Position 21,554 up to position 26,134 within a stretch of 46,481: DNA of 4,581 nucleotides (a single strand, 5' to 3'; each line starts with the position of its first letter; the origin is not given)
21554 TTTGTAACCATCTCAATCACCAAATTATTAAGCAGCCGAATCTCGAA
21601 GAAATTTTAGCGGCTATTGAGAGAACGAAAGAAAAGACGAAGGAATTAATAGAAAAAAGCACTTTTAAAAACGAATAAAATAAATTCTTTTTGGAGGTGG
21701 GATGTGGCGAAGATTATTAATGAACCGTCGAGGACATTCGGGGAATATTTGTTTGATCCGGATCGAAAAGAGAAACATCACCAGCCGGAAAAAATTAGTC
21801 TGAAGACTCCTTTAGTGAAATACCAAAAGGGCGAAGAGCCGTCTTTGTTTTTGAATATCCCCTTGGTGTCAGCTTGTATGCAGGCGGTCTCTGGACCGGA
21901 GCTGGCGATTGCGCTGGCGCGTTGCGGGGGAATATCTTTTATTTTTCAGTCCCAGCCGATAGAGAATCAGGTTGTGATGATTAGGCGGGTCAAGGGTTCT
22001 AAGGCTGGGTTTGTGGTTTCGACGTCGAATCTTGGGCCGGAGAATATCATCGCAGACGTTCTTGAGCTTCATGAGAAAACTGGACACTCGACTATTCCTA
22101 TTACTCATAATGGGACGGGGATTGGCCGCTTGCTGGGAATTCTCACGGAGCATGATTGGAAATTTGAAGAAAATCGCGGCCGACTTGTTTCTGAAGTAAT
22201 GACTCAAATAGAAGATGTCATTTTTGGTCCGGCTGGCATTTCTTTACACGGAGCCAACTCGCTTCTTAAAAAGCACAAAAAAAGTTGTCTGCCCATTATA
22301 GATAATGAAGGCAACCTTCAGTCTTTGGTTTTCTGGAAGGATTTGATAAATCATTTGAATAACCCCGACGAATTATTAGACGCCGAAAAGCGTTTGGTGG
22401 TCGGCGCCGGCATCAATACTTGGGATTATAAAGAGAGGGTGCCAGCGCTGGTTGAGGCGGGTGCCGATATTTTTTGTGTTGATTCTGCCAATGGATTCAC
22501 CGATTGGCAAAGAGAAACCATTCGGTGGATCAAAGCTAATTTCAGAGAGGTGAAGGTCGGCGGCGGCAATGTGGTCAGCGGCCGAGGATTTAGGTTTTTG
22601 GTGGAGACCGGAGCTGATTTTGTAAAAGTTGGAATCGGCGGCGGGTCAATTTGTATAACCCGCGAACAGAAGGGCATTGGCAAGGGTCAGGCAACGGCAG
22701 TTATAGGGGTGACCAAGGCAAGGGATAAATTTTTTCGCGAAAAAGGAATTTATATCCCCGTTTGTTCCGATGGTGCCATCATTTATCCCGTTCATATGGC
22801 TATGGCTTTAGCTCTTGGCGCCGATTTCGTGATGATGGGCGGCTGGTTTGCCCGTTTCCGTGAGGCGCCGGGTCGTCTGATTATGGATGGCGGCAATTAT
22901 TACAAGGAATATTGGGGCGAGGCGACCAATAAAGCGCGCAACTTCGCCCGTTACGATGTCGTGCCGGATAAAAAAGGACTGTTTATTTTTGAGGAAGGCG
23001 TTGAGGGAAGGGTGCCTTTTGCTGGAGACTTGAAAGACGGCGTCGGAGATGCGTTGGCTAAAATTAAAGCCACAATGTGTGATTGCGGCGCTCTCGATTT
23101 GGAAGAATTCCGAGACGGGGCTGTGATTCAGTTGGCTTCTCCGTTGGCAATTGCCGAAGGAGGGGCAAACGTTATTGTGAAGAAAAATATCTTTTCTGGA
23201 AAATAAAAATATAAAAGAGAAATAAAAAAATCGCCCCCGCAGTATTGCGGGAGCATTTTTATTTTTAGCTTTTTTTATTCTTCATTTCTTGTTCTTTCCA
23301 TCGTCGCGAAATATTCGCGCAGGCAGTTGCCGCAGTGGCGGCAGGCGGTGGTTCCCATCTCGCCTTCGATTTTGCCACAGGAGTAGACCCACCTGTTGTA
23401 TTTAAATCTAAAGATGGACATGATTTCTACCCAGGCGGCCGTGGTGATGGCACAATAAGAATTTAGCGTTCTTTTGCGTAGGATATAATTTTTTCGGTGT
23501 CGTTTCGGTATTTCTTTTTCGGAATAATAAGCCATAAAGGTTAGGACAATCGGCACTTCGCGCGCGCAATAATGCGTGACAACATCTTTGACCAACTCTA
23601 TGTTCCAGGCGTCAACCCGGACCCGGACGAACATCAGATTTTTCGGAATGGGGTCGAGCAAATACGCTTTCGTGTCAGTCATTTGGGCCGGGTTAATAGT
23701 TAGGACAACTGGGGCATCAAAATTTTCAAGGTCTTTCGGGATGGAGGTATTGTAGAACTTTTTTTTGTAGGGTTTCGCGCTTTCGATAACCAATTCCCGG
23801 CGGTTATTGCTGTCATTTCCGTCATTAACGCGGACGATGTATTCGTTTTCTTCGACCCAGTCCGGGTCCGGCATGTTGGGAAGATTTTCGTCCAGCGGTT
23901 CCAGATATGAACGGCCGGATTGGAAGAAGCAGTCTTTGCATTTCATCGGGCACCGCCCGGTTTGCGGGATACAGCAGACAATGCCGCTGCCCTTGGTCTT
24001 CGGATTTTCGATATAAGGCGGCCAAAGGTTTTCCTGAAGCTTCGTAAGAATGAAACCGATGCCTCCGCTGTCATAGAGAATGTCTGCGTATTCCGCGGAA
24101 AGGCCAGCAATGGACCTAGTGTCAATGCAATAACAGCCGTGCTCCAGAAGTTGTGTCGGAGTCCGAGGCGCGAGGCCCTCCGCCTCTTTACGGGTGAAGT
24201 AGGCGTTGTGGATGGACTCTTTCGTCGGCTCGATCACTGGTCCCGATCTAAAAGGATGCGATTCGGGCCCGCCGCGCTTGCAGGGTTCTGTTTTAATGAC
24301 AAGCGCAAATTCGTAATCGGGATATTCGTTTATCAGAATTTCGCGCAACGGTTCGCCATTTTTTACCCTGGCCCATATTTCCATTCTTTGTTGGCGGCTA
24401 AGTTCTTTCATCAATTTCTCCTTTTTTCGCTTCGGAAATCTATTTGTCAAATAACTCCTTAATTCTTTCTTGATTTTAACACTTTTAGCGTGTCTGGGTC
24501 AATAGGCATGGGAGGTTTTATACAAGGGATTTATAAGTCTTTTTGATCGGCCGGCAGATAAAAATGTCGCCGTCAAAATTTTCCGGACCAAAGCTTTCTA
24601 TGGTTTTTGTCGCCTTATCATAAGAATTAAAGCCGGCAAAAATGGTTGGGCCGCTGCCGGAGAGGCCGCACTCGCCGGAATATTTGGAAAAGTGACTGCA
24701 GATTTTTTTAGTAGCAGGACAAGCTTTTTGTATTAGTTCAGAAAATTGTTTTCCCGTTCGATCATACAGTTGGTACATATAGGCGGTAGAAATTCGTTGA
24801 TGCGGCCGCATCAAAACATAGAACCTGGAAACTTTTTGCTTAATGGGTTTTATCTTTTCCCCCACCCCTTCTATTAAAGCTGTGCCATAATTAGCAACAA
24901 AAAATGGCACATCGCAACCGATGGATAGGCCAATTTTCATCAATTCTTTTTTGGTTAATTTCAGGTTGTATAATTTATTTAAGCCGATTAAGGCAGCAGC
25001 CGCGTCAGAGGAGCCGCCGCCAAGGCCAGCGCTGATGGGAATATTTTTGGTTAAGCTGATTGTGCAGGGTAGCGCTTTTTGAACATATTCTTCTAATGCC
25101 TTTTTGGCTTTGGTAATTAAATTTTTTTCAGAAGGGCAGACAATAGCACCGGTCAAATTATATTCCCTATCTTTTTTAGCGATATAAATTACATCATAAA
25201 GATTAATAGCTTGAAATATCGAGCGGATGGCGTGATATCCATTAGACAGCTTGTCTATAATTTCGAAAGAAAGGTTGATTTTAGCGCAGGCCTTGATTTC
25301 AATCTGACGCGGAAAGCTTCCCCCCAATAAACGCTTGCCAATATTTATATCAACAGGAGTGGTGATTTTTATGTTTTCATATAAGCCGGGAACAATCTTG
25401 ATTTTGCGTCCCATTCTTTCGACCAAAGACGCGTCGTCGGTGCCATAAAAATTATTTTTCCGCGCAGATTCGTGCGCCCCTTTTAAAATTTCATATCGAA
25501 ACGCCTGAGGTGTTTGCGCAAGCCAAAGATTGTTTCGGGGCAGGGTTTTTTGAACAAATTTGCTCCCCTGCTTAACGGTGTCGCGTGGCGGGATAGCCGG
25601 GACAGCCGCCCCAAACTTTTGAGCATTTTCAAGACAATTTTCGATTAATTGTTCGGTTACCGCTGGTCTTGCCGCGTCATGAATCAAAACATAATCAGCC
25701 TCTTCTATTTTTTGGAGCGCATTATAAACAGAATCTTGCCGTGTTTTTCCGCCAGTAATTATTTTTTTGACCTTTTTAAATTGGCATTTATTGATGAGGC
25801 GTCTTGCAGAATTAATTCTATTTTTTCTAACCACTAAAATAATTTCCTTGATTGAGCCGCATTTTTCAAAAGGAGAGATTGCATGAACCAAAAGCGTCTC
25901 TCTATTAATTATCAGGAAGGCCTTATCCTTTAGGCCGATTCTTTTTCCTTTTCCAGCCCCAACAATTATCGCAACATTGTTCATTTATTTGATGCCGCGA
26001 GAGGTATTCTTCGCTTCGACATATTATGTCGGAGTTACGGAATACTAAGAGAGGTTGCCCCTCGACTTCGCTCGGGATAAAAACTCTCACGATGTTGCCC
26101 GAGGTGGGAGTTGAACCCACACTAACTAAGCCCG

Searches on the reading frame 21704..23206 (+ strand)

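Call 96: search_protein_families(library=pfam, proteins=[window:21704-23206:+], max_evalue=0.00001)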
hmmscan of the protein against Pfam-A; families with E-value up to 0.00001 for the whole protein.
window:21704-23206:+ (500 aa): 2 families
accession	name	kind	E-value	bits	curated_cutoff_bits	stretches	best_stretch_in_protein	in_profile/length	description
PF00478.31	IMPDH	-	1.9e-95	320.2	25.6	1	11-487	3-343/345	IMP dehydrogenase / GMP reductase domain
PF00571.33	CBS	-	2.4e-07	31.4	24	0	162-218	1-55/57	CBS domain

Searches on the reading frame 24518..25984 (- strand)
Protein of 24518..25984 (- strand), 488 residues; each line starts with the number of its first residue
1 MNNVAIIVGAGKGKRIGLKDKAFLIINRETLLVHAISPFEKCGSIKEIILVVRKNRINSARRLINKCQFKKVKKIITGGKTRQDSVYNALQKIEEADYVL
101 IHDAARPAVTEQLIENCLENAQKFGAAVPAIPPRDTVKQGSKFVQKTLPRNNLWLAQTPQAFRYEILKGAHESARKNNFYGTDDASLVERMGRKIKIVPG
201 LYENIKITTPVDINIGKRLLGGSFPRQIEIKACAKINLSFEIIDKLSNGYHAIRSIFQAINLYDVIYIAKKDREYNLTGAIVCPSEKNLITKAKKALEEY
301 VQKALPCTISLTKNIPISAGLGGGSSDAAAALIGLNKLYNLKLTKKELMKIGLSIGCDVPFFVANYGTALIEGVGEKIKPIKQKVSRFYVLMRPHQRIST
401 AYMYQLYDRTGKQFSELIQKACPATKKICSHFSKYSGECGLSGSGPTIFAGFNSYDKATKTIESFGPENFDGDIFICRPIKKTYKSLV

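Call 96: search_protein_families(library=pfam, proteins=[window:24518-25984:-], max_evalue=0.00001)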
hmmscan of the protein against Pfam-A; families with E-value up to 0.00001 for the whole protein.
window:24518-25984:- (488 aa): 3 families
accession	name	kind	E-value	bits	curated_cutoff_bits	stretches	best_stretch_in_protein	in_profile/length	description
PF01128.25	IspD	-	4.4e-58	197.1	27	1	4-217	2-216/221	2-C-methyl-D-erythritol 4-phosphate cytidylyltransferase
PF00288.32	GHMP_kinases_N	-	3.4e-17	62.9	22.3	1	288-363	1-84/87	GHMP kinases N terminal domain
PF12804.13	NTP_transf_3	-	2.4e-11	44.5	27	1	5-131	1-121/160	MobA-like NTP transferase domain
